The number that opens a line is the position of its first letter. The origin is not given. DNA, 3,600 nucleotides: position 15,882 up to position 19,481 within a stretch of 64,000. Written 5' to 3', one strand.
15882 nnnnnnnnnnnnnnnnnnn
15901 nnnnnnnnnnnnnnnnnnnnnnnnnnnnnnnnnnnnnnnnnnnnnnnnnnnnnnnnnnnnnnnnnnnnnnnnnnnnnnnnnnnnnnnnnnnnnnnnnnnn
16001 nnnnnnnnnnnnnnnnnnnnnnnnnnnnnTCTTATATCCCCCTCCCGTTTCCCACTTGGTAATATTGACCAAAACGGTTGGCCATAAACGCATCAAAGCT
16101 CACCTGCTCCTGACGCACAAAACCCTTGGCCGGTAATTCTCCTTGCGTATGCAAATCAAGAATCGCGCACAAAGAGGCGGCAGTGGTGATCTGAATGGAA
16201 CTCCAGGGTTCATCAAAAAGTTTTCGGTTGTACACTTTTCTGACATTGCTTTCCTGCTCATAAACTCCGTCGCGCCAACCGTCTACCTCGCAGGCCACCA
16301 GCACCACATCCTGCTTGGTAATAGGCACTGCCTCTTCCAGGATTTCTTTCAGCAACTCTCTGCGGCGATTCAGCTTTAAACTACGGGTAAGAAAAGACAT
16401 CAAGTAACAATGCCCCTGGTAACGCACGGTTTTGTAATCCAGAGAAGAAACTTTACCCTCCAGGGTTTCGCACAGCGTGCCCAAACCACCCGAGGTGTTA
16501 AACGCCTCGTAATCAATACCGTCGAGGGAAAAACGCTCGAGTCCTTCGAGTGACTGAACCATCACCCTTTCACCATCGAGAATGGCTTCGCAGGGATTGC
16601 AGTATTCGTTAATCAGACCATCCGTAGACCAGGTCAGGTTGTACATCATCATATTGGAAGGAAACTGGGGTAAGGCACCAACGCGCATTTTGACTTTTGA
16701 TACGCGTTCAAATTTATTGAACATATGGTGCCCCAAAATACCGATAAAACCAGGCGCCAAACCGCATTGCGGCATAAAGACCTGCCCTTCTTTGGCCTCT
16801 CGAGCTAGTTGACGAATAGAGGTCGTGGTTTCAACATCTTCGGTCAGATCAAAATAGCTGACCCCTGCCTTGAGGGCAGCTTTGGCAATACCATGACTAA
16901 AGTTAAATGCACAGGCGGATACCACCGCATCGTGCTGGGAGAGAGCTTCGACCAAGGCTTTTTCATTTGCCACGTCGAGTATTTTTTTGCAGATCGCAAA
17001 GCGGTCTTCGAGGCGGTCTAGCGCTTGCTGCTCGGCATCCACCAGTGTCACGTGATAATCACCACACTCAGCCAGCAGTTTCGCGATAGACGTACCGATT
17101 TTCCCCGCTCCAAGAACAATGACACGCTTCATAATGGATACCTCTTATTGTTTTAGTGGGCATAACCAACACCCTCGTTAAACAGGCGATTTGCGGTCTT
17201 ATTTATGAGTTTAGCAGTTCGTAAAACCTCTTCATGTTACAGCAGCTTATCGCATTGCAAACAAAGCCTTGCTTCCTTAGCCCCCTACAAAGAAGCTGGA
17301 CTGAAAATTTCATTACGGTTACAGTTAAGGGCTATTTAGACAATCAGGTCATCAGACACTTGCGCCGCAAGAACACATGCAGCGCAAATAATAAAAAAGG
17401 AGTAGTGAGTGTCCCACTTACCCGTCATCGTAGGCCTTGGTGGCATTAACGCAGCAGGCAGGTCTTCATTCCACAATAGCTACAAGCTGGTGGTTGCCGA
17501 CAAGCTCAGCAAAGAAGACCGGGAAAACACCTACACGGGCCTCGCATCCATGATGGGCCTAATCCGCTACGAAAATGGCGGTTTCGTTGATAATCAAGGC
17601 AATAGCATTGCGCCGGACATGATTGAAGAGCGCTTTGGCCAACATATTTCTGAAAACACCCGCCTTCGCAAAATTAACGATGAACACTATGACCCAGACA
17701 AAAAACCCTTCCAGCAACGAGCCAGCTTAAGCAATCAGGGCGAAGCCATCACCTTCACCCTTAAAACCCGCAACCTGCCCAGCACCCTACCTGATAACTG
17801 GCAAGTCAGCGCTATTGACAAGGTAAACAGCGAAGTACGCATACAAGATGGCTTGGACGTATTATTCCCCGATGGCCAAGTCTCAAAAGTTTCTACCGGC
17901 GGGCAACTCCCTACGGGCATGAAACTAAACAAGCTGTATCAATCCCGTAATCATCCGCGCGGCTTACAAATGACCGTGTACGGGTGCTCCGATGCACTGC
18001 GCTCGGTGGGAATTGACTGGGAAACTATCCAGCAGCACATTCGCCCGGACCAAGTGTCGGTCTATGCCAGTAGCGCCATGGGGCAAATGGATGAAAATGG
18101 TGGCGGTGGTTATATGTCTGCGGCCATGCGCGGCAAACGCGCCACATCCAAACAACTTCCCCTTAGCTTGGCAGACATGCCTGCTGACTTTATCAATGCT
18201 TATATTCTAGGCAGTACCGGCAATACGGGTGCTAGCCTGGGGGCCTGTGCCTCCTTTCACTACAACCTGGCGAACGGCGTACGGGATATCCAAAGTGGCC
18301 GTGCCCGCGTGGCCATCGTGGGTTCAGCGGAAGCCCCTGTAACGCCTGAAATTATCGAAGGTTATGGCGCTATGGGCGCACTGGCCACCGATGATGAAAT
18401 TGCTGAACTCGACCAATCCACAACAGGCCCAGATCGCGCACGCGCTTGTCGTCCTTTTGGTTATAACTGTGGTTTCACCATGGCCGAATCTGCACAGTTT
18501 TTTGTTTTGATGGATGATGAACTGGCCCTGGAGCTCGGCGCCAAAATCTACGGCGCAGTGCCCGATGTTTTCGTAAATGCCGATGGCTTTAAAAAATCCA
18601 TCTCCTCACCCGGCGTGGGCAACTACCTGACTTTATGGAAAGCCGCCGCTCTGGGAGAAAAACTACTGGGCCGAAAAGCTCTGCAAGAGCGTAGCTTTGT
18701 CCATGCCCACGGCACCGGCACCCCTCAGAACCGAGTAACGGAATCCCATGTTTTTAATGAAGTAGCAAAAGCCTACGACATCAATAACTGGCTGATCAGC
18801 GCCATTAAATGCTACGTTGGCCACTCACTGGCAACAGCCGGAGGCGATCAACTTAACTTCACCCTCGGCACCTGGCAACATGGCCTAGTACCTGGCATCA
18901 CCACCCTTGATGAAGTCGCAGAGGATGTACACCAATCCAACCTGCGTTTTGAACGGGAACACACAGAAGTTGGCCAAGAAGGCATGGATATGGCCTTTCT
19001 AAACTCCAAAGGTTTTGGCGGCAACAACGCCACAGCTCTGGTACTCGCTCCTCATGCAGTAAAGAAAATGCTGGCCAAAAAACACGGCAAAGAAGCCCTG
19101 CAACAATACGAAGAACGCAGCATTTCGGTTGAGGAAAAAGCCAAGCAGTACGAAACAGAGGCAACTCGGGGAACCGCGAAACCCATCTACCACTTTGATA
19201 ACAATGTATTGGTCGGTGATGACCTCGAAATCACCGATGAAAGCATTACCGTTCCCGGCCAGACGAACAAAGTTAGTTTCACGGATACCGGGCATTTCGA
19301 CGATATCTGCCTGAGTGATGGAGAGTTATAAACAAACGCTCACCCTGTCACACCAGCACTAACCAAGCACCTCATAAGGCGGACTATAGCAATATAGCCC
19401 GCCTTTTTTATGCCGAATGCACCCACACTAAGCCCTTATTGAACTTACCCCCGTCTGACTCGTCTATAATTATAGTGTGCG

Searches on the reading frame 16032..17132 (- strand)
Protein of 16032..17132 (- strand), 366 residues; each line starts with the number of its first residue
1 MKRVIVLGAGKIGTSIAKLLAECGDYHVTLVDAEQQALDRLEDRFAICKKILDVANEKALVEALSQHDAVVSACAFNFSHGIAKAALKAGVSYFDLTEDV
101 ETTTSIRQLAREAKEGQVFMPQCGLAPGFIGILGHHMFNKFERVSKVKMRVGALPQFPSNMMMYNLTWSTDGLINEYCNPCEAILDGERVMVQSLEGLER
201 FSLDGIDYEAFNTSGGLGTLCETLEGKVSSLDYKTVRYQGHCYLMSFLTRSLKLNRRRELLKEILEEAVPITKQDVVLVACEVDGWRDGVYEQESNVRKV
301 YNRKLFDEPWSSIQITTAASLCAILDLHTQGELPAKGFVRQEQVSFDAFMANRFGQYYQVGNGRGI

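Call 72: search_protein_families(library=pfam, proteins=[window:16032-17132:-], max_evalue=0.00001)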
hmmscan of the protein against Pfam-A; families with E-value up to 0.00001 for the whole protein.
window:16032-17132:- (366 aa): 6 families
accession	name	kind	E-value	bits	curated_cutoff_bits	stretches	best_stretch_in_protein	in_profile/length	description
PF03435.24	Sacchrp_dh_NADP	-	5.2e-18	66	25.1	1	4-117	1-125/129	Saccharopine dehydrogenase NADP binding domain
PF16653.10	Sacchrp_dh_C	-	6.1e-17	63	31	1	124-345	1-248/265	Saccharopine dehydrogenase C-terminal domain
PF02254.24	TrkA_N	-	7.5e-07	29.9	23.8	1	4-73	1-69/116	TrkA-N domain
PF13460.12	NAD_binding_10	-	1.9e-06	28.3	27.2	1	9-91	3-90/184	NAD(P)H-binding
PF03807.23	F420_oxidored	-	4.5e-06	27.6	21.6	0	4-86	2-79/94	NADP oxidoreductase coenzyme F420-dependent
PF01118.30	Semialdhyde_dh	-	9.2e-06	26.5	26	0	3-101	1-101/121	Semialdehyde dehydrogenase, NAD binding domain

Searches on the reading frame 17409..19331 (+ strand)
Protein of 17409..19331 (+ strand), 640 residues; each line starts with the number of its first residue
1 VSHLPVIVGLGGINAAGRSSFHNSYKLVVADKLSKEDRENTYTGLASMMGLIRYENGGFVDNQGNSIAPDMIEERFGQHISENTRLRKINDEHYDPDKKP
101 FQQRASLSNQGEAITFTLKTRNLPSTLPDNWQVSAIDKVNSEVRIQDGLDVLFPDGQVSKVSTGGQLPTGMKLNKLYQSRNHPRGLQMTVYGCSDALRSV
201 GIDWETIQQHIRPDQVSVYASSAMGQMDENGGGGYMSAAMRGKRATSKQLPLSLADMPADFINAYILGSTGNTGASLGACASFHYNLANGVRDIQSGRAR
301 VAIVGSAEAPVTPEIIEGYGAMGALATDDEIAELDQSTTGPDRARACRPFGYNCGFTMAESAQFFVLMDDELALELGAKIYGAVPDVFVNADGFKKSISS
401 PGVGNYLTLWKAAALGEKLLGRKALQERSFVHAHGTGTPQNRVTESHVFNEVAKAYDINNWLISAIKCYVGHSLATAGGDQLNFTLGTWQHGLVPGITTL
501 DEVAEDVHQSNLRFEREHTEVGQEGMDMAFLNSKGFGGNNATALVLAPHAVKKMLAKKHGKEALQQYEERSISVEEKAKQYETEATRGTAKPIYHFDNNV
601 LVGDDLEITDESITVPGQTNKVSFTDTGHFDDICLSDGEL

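Call 9: search_protein_families(library=pfam, proteins=[window:17409-19331:+], max_evalue=0.00001)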
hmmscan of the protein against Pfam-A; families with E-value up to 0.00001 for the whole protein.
window:17409-19331:+ (640 aa): 2 families
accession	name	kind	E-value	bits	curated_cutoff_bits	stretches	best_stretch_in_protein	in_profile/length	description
PF00109.32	ketoacyl-synt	-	3.3e-13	50.3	20.8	1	189-370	93-249/252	Beta-ketoacyl synthase, N-terminal domain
PF02801.28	Ketoacyl-synt_C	-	4.9e-08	33.4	20.8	1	429-497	46-115/119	Beta-ketoacyl synthase, C-terminal domain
